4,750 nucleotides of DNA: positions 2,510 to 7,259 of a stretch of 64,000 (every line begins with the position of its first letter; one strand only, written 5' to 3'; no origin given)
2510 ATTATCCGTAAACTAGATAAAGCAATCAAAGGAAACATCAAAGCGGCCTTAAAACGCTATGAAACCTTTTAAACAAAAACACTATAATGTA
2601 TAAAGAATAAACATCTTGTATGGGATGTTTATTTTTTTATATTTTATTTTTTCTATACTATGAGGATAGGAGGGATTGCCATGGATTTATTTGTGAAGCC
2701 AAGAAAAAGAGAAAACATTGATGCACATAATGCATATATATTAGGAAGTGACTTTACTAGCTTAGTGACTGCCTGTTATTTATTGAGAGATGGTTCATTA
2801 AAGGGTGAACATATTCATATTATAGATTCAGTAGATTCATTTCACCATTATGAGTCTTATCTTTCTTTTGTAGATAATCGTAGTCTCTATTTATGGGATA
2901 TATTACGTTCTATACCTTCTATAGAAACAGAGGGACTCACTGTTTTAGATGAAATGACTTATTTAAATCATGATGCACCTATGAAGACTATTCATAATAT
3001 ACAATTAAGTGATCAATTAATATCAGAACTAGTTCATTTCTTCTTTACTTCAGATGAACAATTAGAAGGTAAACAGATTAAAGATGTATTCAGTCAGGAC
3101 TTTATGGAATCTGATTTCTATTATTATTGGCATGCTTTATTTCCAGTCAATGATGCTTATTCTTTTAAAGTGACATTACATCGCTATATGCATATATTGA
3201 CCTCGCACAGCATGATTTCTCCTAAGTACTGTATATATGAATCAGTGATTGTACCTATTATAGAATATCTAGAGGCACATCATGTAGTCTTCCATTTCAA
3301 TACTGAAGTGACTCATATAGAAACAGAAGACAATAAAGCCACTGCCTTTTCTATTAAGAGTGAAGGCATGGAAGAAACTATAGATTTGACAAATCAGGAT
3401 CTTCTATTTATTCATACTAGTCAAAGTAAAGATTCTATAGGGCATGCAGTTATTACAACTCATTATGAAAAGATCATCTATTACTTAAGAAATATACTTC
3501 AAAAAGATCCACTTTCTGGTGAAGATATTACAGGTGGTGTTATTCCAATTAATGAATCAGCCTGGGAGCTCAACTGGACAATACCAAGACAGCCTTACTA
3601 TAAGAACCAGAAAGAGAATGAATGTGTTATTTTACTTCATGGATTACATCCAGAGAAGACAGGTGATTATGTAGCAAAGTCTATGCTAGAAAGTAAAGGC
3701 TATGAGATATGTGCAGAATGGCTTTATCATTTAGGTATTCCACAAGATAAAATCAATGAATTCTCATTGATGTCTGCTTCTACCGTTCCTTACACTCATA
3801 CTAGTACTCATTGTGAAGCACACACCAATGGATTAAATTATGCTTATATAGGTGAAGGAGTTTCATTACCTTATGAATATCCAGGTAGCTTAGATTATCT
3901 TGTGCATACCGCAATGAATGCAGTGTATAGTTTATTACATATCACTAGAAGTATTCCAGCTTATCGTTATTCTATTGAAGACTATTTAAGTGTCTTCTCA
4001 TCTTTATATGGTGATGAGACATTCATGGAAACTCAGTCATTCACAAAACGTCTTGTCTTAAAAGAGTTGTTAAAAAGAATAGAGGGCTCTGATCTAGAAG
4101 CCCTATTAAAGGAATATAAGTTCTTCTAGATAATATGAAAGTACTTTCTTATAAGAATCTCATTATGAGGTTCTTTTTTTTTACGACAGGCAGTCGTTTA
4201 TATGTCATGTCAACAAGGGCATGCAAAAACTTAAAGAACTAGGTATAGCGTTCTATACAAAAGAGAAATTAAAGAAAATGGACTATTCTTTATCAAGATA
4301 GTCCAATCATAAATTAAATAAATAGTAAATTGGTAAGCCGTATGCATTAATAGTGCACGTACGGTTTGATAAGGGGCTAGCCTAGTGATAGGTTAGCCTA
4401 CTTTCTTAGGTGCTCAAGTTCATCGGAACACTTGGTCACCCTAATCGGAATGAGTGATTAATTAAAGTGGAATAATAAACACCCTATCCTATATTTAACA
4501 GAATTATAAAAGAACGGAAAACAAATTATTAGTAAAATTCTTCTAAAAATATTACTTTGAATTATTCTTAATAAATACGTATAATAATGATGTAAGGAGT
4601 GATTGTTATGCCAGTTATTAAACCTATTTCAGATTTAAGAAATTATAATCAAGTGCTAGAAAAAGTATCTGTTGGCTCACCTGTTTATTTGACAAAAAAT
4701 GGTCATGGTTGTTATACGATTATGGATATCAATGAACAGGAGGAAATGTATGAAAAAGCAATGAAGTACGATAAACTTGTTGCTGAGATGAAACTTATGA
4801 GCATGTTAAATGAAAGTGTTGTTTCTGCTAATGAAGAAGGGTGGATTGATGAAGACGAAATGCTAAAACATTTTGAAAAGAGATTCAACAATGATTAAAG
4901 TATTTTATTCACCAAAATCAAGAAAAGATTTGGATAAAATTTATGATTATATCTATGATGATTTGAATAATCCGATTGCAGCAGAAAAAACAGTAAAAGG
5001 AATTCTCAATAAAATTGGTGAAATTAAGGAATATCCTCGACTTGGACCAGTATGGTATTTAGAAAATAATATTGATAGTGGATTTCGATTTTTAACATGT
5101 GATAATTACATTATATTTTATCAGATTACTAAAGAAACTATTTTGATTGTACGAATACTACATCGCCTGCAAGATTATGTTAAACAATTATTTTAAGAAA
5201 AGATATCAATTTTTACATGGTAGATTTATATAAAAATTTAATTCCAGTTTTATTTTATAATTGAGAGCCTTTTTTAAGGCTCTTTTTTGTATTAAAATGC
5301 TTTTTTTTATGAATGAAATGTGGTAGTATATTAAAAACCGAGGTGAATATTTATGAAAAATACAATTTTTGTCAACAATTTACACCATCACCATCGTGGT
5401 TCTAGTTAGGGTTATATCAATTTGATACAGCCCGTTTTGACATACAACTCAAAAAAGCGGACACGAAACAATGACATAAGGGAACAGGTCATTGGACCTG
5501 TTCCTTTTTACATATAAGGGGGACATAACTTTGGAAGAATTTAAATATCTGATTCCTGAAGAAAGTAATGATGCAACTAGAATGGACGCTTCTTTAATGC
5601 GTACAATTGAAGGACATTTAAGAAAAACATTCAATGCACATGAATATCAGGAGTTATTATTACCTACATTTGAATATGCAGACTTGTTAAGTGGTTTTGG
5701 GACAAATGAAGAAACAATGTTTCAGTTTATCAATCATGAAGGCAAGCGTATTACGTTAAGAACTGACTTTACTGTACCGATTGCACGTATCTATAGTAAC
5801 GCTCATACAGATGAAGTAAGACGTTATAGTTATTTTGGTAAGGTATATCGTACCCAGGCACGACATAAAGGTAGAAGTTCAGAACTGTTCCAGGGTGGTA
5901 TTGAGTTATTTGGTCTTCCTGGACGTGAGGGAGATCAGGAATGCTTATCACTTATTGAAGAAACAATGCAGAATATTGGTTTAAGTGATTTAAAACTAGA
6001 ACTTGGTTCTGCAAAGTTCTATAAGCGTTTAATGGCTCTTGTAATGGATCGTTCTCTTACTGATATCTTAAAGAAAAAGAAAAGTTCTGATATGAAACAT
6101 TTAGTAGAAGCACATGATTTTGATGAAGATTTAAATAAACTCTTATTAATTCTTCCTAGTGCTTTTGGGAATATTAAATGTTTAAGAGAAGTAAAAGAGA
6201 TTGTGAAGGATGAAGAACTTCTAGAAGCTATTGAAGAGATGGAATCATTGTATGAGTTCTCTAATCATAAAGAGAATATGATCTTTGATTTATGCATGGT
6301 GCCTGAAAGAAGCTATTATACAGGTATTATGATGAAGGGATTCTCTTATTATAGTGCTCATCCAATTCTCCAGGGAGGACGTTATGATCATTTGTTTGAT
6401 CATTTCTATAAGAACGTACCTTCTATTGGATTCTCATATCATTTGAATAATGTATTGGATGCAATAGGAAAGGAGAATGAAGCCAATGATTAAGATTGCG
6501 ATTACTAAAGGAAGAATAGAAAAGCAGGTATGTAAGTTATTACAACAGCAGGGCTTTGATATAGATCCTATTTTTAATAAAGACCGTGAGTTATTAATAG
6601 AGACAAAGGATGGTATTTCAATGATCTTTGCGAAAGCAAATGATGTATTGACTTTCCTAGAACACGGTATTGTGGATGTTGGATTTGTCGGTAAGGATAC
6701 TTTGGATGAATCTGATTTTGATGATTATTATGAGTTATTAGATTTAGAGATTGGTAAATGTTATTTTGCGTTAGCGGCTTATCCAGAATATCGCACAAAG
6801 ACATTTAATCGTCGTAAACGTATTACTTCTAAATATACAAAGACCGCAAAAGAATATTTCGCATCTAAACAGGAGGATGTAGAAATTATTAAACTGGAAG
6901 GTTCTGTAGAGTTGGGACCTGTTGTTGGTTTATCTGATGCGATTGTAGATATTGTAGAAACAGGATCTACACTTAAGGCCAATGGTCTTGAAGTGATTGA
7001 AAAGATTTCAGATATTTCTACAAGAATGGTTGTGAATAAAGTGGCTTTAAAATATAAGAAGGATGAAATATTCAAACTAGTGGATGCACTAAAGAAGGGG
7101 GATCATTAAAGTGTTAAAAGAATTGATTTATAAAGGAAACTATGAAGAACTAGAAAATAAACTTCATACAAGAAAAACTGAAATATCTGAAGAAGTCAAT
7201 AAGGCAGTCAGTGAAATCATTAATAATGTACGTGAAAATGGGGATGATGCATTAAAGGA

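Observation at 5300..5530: Histidine-codon leader peptide and attenuator upstream of hisZ in a Firmicute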

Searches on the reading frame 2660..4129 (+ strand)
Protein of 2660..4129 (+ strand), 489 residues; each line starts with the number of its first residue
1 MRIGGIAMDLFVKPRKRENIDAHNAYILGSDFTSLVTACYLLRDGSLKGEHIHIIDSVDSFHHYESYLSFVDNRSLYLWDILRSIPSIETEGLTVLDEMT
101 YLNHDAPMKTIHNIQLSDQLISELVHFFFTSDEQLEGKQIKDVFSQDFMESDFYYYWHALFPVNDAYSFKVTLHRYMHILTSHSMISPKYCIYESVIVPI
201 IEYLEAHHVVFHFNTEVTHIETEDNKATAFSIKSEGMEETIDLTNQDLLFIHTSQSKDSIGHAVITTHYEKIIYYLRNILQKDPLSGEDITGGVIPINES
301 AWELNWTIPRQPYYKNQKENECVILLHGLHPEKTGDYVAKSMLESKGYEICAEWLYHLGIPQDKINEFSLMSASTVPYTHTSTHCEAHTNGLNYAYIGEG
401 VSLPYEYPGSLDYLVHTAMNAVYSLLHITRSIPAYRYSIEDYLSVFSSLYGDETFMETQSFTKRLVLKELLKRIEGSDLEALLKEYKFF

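Call 30: search_protein_families(library=pfam, proteins=[window:2660-4129:+], max_evalue=0.001)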
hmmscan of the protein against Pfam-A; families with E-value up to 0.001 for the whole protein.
window:2660-4129:+ (489 aa): 1 family
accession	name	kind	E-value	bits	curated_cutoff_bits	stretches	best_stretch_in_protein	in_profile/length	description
PF06100.17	MCRA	-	1.1e-76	259.2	23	2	24-258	3-276/495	MCRA family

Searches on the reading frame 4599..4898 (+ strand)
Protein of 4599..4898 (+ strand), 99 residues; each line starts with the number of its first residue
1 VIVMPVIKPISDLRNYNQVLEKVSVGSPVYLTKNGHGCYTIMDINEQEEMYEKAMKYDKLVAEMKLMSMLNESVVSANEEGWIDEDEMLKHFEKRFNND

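Call 30: search_protein_families(library=pfam, proteins=[window:4599-4898:+], max_evalue=0.001)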
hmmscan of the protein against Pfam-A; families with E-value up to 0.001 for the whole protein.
window:4599-4898:+ (99 aa): 1 family
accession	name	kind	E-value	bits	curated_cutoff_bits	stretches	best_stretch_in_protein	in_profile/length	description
PF02604.26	PhdYeFM_antitox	-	5e-06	26.6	29.8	1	7-74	3-62/74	Antitoxin Phd_YefM, type II toxin-antitoxin system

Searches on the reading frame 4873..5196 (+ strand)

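Call 30: search_protein_families(library=pfam, proteins=[window:4873-5196:+], max_evalue=0.001)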
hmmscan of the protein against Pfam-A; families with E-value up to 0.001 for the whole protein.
window:4873-5196:+ (107 aa): 1 family
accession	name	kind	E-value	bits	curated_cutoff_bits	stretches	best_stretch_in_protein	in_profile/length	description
PF05016.21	ParE_toxin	-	3e-18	66.6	23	1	10-102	1-89/89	ParE toxin of type II toxin-antitoxin system, parDE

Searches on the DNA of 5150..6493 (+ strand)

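Call 3: search_rna_families(source=window, start=5150, end=5650, threshold=evalue, max_evalue=10, show_alignments=3)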
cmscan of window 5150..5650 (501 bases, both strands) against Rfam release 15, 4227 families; matches with E-value up to 10: 11.
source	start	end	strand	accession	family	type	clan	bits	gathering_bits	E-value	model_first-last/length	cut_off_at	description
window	5429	5528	+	RF00432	SNORA51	Gene; snRNA; snoRNA; HACA-box;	-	18.1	50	0.65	1-133/133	no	Small nucleolar RNA SNORA51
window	5340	5386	+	RF01363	CRISPR-DR50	Gene; CRISPR;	-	17.9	47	6.4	1-46/46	no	CRISPR RNA direct repeat element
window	5491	5556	+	RF02119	FTX_1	Gene; lncRNA;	-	17.5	50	0.59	1-71/71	no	FTX transcript, XIST regulator conserved region 1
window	5442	5511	+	RF02377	SurA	Gene; sRNA;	-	16.8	100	0.028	1-279/279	no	SurA sRNA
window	5412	5479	+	RF03789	MIR5269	Gene; miRNA;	-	16.1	60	5.5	1-80/80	no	MIR5269 microRNA precursor family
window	5248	5297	+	RF00979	mir-553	Gene; miRNA;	-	15.8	82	5.2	1-62/62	no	mir-553 microRNA precursor family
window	5247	5300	+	RF04144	MIR9783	Gene; miRNA;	-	14.4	100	9.7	22-75/95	no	MIR9783 microRNA precursor family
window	5240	5289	+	RF00057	RyhB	Gene; sRNA;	-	14.2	55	7.7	1-67/67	no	RyhB RNA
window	5558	5631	-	RF00110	RybB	Gene; sRNA;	-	14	40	3.6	1-79/79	no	RybB RNA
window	5246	5289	+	RF01844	SmY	Gene; snRNA; splicing;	-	13.7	39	1.9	1-80/80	no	SmY spliceosomal RNA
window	5257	5288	+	RF02634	EF3314_EF3315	Gene; sRNA;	-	10.8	100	7.2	39-70/141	no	Enterococcus sRNA EF3314_EF3315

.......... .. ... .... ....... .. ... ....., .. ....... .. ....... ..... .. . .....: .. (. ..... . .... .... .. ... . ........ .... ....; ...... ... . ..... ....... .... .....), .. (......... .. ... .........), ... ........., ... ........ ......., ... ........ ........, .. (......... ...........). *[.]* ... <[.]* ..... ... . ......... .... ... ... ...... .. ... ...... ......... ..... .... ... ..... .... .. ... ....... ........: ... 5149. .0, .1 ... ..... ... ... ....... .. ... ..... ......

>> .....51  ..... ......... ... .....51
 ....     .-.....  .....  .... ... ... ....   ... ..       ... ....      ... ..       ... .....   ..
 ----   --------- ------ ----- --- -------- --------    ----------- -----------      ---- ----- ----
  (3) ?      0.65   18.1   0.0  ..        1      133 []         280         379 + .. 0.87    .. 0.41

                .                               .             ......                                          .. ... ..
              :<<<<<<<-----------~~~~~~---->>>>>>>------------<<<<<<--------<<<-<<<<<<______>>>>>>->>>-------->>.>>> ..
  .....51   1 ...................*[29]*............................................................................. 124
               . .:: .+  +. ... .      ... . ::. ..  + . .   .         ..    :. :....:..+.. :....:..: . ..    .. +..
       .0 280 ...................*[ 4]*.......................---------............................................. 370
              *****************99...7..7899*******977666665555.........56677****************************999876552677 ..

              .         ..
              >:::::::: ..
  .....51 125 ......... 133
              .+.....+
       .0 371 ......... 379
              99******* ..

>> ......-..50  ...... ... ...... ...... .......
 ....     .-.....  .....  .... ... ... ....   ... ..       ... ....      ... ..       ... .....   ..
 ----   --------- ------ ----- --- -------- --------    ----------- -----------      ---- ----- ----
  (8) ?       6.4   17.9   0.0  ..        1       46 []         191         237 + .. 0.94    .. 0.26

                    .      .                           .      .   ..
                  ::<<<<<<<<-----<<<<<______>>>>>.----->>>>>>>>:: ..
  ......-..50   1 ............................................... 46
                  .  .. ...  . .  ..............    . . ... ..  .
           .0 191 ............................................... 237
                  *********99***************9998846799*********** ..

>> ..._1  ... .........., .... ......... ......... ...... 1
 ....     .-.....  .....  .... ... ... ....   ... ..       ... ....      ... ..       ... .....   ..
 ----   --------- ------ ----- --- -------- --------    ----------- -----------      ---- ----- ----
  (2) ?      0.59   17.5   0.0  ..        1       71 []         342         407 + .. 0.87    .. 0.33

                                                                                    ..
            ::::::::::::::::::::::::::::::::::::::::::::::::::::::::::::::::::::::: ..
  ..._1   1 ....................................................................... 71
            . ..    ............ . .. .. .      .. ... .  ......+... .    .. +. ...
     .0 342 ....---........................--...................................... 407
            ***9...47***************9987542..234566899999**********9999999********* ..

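Call 41: search_rna_families(sources=[L024, L037, L009, L026, L005], threshold=gathering)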
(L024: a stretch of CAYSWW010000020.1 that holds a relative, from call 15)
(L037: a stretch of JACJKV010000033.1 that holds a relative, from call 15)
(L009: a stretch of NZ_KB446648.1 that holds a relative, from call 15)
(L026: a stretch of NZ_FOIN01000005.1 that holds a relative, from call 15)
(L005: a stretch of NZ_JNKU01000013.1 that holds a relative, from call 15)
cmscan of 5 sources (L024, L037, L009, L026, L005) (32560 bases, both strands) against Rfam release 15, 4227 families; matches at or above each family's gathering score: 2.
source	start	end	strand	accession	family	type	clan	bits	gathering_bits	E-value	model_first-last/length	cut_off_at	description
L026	94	166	+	RF00005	tRNA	Gene; tRNA;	CL00001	61.8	29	2.9e-11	1-71/71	no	tRNA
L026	1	59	+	RF00005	tRNA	Gene; tRNA;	CL00001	40.5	29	2.1e-05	15-71/71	5'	tRNA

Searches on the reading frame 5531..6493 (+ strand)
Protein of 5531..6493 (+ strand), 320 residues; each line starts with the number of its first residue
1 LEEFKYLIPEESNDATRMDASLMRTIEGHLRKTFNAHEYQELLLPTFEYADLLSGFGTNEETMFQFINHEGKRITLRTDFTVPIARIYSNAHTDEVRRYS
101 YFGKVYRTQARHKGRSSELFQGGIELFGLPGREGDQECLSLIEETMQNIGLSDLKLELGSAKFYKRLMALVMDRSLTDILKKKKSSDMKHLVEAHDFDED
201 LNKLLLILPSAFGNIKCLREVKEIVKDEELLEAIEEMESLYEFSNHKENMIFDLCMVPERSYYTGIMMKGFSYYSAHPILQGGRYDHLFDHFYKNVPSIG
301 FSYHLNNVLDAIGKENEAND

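Call 11: find_homologous_proteins(query=window:5531-6493:+, max_evalue=1e-20)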
Query window:5531-6493:+ (320 aa): 248 proteins with E <= 1e-20 among 1518 candidates; the best 120 are listed.
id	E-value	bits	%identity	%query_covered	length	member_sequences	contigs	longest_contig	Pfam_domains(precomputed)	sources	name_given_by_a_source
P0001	1.4e-207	706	98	100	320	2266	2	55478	PF13393.12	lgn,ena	-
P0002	1.4e-190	650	90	100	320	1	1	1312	PF13393.12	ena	-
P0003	6.1e-190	648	89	100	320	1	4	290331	PF13393.12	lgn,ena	-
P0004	2.6e-189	646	90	100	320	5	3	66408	PF13393.12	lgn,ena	-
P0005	5.6e-189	645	89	100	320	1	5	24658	PF13393.12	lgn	-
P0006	8.7e-180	615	89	100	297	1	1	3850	PF13393.12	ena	-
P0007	7.2e-167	572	99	81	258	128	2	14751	PF13393.12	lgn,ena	-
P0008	3.4e-139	481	67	100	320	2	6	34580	PF13393.12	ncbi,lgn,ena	-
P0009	5.8e-134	464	65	100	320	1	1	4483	PF13393.12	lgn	-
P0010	1.9e-127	443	63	100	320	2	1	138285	PF13393.12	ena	-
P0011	6.1e-125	435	61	100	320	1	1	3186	PF13393.12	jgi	-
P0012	1.5e-122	427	61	100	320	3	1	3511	PF13393.12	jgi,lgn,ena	-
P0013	2.0e-122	426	62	100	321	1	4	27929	PF13393.12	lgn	-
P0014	1.0e-121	424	62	100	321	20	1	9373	PF13393.12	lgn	-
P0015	9.8e-121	421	61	100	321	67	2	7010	PF13393.12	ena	-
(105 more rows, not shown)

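Call 15: find_related_loci(query=A1, collection=genome_contigs, flank=3000)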
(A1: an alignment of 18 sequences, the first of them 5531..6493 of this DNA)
Query A1 (320 aa) in genome_contigs; peptide patterns used: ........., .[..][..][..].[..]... (x = any residue, [..] = any of these).
88 stretches matched a pattern; 52 encode a relative of the query (tblastn E <= 1e-3); 52 distinct loci.
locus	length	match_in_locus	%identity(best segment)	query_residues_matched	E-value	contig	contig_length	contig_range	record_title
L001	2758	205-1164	98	1-320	0e+0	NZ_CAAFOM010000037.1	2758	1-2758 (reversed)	MAG: uncultured Catenibacterium sp. isolate HGM09799, whole genome shotgun sequence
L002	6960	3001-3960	98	1-320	0e+0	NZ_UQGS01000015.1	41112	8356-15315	Uncultured Catenibacterium sp. isolate UMGS270, whole genome shotgun sequence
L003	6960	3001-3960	98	1-320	0e+0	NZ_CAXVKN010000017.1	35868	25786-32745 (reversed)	Catenibacterium mitsuokai DSM 15897 isolate CC00598 CC00598_17_NODE_17_length_35868_cov_250.908105, whole genome shotgun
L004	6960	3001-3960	98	1-320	0e+0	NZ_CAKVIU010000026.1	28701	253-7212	MAG: uncultured Catenibacterium sp. isolate REFINED_METABAT215_TOP10_CONTIGS_1500_ASSEMBLY_K77_MERGED__Hadza_MoBio_hadza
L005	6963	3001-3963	63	1-320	8e-133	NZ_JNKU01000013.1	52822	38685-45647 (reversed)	Sharpea azabuensis DSM 18934 T529DRAFT_scaffold00012.12_C, whole genome shotgun sequence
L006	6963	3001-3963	61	1-320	2e-130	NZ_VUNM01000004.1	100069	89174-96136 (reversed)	Sharpea porci strain CA-Schmier-601-WT-3 seq4, whole genome shotgun sequence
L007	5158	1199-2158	62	1-320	1e-129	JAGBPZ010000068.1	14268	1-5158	MAG: Erysipelotrichaceae bacterium isolate RGIG9341 Yak_Abomasum-3__c286422, whole genome shotgun sequence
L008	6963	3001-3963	60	1-320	4e-125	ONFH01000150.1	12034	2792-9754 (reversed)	uncultured Erysipelotrichaceae bacterium isolate RUG246 genome assembly, contig: k87_18966381, whole genome shotgun sequ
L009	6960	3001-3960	59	1-320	8e-116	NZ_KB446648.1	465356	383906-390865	Eggerthia catenaformis OT 569 = DSM 20559 strain OT 569 acdBZ-supercont1.3, whole genome shotgun sequence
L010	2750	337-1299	55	1-317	7e-120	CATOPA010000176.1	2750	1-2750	MAG TPA_asm: uncultured Erysipelotrichaceae bacterium isolate MGG28776_1680015426 genome assembly, contig: SRR9205156_21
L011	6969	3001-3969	54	1-319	8e-114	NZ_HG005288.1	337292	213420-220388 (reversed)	Candidatus Stoquefichus massiliensis AP9, whole genome shotgun sequence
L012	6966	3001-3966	54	1-320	3e-113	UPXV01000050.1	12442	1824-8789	uncultured Erysipelotrichaceae bacterium isolate UMGS7 genome assembly, contig: NODE_2048_length_12442_cov_13.709776, wh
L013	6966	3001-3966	54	1-320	2e-112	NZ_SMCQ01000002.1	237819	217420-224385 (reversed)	Longibaculum muris strain DSM 29487 Ga0244711_102, whole genome shotgun sequence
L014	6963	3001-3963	53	1-319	5e-112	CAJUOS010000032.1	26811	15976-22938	MAG TPA_asm: uncultured Erysipelotrichaceae bacterium isolate MGBC163490 genome assembly, contig: MGBC163490.32, whole g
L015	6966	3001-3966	54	1-320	2e-111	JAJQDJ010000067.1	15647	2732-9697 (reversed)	MAG: Erysipelotrichaceae bacterium isolate MI.10_11 NODE_847_length_15647_cov_12.504361, whole genome shotgun sequence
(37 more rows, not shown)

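Call 29: search_protein_families(library=ncbifam, proteins=[window:5531-6493:+], max_evalue=0.00001)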
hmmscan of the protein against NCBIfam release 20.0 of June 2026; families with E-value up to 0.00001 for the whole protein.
window:5531-6493:+ (320 aa): 23 families
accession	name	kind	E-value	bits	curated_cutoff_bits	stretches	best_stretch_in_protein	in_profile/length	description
TIGR00443.1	hisZ_biosyn_reg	equivalog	9.1e-68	228.7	271.65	1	18-312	6-312/314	ATP phosphoribosyltransferase regulatory subunit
NF008936.0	PRK12292.1-3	equivalog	7.5e-57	193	492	1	4-316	3-329/406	ATP phosphoribosyltransferase regulatory subunit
NF008941.0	PRK12292.2-4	equivalog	3.9e-51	174.2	447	1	21-317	22-329/393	ATP phosphoribosyltransferase regulatory subunit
NF008942.0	PRK12292.2-5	equivalog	1.3e-42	146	643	1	13-318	16-334/434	ATP phosphoribosyltransferase regulatory subunit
NF008938.0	PRK12292.1-6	equivalog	5.8e-42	144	833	1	3-317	3-329/420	ATP phosphoribosyltransferase regulatory subunit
NF009086.0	PRK12421.1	equivalog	5.5e-41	140.8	318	1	5-315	6-330/389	ATP phosphoribosyltransferase regulatory subunit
TIGR00442.1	hisS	equivalog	6.2e-40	137.4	286.75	1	13-318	7-318/406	histidine--tRNA ligase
NF008940.0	PRK12292.2-3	equivalog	7.7e-40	136.9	450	1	21-314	18-322/404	ATP phosphoribosyltransferase regulatory subunit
NF008945.0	PRK12292.3-3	equivalog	2.1e-39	135.7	409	1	8-317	2-308/368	ATP phosphoribosyltransferase regulatory subunit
NF008935.0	PRK12292.1-1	equivalog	7.8e-38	130.4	350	1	5-315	3-320/382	ATP phosphoribosyltransferase regulatory subunit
NF008944.0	PRK12292.3-2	equivalog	2e-26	93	374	1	3-308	18-333/341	ATP phosphoribosyltransferase regulatory subunit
NF008953.0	PRK12295.1-6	equivalog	1.5e-24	86.7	384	1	25-204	14-188/384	ATP phosphoribosyltransferase regulatory subunit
NF008943.0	PRK12292.3-1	equivalog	6.5e-24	84.7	690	1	13-304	31-322/403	ATP phosphoribosyltransferase regulatory subunit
NF008937.0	PRK12292.1-4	equivalog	1.4e-23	83.4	693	1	6-309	7-322/395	ATP phosphoribosyltransferase regulatory subunit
NF008939.0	PRK12292.2-1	equivalog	8.1e-19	67.6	335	1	21-318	18-328/391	ATP phosphoribosyltransferase regulatory subunit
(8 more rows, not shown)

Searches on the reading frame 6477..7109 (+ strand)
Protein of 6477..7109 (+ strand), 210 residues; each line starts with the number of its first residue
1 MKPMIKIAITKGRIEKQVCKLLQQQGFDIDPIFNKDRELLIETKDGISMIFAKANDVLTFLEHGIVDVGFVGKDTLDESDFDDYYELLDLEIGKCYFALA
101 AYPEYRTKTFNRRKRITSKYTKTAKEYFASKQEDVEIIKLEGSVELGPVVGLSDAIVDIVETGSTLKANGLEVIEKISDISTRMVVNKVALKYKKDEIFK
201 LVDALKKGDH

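Call 29: search_protein_families(library=ncbifam, proteins=[window:6477-7109:+], max_evalue=0.00001)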
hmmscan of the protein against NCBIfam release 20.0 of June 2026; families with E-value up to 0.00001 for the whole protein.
window:6477-7109:+ (210 aa): 1 family
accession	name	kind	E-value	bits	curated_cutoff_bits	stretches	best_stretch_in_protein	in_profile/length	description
TIGR00070.1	hisG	equivalog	1e-54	185.2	75.75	1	5-186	1-183/183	ATP phosphoribosyltransferase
